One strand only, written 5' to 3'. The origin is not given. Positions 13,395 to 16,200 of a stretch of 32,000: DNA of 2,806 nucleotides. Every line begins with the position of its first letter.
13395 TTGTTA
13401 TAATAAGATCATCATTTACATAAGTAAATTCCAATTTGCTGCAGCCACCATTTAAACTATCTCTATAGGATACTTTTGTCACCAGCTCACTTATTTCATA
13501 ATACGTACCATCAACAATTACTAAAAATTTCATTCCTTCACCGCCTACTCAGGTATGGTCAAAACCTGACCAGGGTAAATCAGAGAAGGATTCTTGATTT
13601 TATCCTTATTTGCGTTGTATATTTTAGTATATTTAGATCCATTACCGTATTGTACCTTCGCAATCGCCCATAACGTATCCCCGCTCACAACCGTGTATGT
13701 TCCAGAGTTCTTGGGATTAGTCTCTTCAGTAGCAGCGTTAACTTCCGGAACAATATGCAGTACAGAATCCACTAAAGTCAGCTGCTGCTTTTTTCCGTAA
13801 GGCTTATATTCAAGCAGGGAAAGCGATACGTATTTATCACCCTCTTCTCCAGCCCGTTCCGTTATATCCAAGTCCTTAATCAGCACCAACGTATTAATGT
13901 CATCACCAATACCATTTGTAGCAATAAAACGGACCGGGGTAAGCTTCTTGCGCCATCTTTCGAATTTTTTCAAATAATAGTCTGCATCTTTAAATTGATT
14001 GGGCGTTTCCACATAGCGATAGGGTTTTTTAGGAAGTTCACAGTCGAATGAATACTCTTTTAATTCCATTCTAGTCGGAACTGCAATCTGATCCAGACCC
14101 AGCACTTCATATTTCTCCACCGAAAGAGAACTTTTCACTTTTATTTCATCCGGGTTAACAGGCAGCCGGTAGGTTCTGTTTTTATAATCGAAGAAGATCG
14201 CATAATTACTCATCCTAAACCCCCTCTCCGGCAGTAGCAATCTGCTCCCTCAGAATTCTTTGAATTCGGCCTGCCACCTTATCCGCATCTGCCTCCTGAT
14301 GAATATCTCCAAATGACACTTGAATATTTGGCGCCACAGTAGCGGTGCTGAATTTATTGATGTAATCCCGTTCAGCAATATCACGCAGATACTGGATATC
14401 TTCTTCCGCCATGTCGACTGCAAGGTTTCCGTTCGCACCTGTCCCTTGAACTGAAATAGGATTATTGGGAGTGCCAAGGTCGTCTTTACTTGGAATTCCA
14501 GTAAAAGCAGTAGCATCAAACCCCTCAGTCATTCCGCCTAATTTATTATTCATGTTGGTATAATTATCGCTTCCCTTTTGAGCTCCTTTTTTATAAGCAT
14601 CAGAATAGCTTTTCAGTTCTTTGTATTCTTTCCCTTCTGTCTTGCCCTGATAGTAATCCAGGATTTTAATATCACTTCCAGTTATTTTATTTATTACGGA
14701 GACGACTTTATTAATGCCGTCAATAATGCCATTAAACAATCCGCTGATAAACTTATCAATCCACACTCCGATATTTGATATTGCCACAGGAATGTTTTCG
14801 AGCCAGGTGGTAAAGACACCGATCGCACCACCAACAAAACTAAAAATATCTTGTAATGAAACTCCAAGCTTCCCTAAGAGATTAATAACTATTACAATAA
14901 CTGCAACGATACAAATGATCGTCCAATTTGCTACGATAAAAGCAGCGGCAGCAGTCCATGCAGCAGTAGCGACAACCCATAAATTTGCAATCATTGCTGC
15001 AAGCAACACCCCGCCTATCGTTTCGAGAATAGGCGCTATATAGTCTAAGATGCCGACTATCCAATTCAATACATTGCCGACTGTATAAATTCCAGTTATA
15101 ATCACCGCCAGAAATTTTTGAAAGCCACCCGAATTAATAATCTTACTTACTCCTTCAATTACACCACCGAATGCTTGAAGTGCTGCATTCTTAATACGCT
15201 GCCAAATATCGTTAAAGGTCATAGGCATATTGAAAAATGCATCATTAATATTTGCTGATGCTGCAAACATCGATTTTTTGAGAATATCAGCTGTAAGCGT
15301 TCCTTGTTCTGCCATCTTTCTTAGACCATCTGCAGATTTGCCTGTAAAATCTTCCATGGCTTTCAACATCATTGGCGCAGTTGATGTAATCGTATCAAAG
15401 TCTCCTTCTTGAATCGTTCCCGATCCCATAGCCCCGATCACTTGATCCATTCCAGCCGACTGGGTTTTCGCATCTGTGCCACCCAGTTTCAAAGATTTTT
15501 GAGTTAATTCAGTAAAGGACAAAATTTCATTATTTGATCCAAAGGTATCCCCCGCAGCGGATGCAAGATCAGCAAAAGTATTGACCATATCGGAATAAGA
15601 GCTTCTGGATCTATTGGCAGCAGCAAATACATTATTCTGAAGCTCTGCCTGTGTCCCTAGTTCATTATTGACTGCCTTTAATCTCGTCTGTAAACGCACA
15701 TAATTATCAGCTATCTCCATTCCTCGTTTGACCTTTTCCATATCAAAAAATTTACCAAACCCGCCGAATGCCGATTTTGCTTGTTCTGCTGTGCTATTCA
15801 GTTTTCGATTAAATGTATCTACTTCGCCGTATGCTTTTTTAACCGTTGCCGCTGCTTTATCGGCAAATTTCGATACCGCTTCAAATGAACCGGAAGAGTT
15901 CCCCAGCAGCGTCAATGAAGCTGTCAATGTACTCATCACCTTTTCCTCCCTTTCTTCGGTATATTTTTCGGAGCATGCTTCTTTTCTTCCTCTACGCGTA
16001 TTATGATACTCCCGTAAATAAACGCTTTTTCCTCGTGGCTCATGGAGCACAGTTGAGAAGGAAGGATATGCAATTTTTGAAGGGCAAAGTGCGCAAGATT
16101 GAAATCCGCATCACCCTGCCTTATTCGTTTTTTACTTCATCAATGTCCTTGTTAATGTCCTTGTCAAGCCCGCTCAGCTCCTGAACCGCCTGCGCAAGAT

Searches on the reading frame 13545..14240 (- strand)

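Call 49: search_protein_families(library=phrogs, proteins=[window:13545-14240:-], max_evalue=0.00001)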
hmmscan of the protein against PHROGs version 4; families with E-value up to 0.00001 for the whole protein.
window:13545-14240:- (231 aa): 9 families
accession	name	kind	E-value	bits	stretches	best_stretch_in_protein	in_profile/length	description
phrog_380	-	lysis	9.2e-69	232.8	1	10-231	19-236/309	endolysin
phrog_5184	-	unknown function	3.2e-21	76.6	1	14-152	3-136/140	-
phrog_21966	-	unknown function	4.7e-21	76.3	1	171-231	87-146/146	-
phrog_23201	-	unknown function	2.6e-12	47.7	1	23-149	14-133/224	-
phrog_14367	-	unknown function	1.9e-11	43.6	1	174-229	513-568/869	-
phrog_8272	-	tail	6.1e-10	40.4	1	178-230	36-88/93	tail protein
phrog_4602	-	other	9e-10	39.8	1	164-230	19-80/220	transglycosylase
phrog_291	-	lysis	3.2e-09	37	1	118-230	377-475/509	endolysin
phrog_7348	-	lysis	3.1e-06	25.3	1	163-230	2087-2150/2564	endolysin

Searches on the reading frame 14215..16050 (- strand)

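Call 49: search_protein_families(library=phrogs, proteins=[window:14215-16050:-], max_evalue=0.00001)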
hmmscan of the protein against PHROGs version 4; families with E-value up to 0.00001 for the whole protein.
window:14215-16050:- (611 aa): 16 families
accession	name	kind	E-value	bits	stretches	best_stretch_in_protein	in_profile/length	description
phrog_1068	-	tail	3.9e-99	334.3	1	51-611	48-704/706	tail length tape measure protein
phrog_8010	-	tail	1.2e-48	166.9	1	51-382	232-558/1543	tail length tape measure protein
phrog_339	-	tail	4e-37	129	1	57-375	32-324/1123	tail length tape measure protein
phrog_3336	-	tail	2.6e-28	100.2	1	66-389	46-352/1051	tail length tape measure protein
phrog_2335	-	tail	5.2e-28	98.6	1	52-424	431-834/1536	tail length tape measure protein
phrog_27190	-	tail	1.1e-26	94.2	1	36-459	39-440/1015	tail length tape measure protein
phrog_17300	-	tail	1.2e-26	94.4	1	59-324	26-290/900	tail length tape measure protein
phrog_3519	-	tail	2.5e-26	93.6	1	46-364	21-318/959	tail length tape measure protein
phrog_7740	-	tail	4.2e-23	81.7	1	37-312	17-286/2151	tail length tape measure protein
phrog_1107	-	tail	8.8e-22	77.9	1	65-369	155-437/1252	tail length tape measure protein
phrog_12798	-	tail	1.3e-20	74.2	1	133-386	86-339/1031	tail length tape measure protein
phrog_16297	-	tail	4.3e-20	72.6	1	65-442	48-402/777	tail length tape measure protein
phrog_12706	-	tail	3.5e-17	62.9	1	57-287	163-396/1244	tail length tape measure protein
phrog_32885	-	tail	8.3e-14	51.5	1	62-385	10-325/948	tail length tape measure protein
phrog_20119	-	tail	2.2e-12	47.2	1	111-283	60-232/851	tail length tape measure protein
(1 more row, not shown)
